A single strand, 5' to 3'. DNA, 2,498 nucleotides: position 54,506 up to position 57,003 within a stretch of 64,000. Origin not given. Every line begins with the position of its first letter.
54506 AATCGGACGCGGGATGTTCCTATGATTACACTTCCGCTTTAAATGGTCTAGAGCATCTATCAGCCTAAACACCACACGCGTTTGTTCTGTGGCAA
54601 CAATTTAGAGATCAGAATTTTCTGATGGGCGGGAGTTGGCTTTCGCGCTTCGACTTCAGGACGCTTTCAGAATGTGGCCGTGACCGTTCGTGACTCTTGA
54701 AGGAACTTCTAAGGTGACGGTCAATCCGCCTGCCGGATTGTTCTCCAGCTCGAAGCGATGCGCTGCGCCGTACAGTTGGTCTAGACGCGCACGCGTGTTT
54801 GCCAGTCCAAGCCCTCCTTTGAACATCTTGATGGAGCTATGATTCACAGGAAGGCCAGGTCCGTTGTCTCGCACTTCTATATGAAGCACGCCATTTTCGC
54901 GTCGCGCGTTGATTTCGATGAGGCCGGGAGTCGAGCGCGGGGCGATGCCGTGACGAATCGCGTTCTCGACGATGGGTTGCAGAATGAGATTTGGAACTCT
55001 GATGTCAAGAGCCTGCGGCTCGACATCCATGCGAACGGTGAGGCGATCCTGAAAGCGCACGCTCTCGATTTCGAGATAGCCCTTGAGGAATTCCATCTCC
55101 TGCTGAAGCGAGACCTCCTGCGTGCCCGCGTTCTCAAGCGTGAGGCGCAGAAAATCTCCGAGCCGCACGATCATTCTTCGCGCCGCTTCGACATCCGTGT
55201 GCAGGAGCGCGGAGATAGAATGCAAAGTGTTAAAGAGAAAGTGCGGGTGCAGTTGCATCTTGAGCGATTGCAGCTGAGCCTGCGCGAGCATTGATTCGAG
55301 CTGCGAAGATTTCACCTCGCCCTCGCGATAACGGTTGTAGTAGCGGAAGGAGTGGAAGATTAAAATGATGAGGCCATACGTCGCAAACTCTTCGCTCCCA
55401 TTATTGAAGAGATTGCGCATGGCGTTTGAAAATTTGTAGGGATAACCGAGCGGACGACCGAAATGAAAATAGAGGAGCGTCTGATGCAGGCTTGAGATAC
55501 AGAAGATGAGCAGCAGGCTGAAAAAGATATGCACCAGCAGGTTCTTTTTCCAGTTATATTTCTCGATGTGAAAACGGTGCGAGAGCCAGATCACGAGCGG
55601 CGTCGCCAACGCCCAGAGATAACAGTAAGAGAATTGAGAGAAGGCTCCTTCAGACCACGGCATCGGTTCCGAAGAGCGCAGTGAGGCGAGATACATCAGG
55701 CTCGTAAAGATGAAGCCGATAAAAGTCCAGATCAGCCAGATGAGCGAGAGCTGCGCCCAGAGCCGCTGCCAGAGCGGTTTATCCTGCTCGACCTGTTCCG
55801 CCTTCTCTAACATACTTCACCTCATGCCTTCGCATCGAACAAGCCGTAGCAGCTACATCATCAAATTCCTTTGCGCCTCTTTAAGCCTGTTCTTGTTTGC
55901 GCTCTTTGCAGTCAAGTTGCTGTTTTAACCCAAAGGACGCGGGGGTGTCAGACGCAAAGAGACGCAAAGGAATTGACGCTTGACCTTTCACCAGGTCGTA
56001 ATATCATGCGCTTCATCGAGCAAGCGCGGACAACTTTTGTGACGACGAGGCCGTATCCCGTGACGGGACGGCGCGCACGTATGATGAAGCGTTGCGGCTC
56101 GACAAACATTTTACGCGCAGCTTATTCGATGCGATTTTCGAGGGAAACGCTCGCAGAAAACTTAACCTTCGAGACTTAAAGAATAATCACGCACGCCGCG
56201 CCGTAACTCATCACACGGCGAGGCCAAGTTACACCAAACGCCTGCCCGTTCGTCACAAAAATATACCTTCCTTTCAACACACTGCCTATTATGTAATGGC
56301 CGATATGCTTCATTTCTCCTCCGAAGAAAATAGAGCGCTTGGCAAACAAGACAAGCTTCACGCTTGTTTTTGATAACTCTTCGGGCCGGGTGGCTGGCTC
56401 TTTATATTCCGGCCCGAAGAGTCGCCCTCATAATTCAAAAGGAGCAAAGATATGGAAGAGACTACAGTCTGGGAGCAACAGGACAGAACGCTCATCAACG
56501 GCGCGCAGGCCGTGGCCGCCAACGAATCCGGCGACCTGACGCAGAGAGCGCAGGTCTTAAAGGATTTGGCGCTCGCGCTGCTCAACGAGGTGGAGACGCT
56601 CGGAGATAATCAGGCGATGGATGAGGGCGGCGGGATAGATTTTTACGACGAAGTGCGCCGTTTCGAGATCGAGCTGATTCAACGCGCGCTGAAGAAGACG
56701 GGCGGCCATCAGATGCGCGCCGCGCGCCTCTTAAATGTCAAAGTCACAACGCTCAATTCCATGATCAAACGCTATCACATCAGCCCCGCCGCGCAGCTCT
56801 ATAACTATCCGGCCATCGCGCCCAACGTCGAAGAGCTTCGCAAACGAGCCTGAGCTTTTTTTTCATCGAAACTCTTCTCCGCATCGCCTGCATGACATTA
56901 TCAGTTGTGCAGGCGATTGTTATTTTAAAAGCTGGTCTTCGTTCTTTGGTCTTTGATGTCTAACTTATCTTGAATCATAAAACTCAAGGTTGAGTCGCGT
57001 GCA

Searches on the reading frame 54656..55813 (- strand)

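Call 32: search_protein_families(library=pfam, proteins=[window:54656-55813:-])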
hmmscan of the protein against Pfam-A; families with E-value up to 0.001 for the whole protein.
window:54656-55813:- (385 aa): 2 families
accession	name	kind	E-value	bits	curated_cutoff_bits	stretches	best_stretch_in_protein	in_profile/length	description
PF06580.19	His_kinase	-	6.4e-26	90.9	25.2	1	179-258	1-81/81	Histidine kinase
PF02518.31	HATPase_c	-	5.5e-13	49.8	26.4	1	276-372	8-109/111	Histidine kinase-, DNA gyrase B-, and HSP90-like ATPase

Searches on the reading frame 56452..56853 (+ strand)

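Call 32: search_protein_families(library=pfam, proteins=[window:56452-56853:+])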
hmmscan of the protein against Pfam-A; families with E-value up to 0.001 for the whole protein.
window:56452-56853:+ (133 aa): 1 family
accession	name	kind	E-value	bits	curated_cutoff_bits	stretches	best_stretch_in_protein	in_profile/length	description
PF02954.25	HTH_8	-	1.6e-08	34.5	22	1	68-108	2-42/42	Bacterial regulatory protein, Fis family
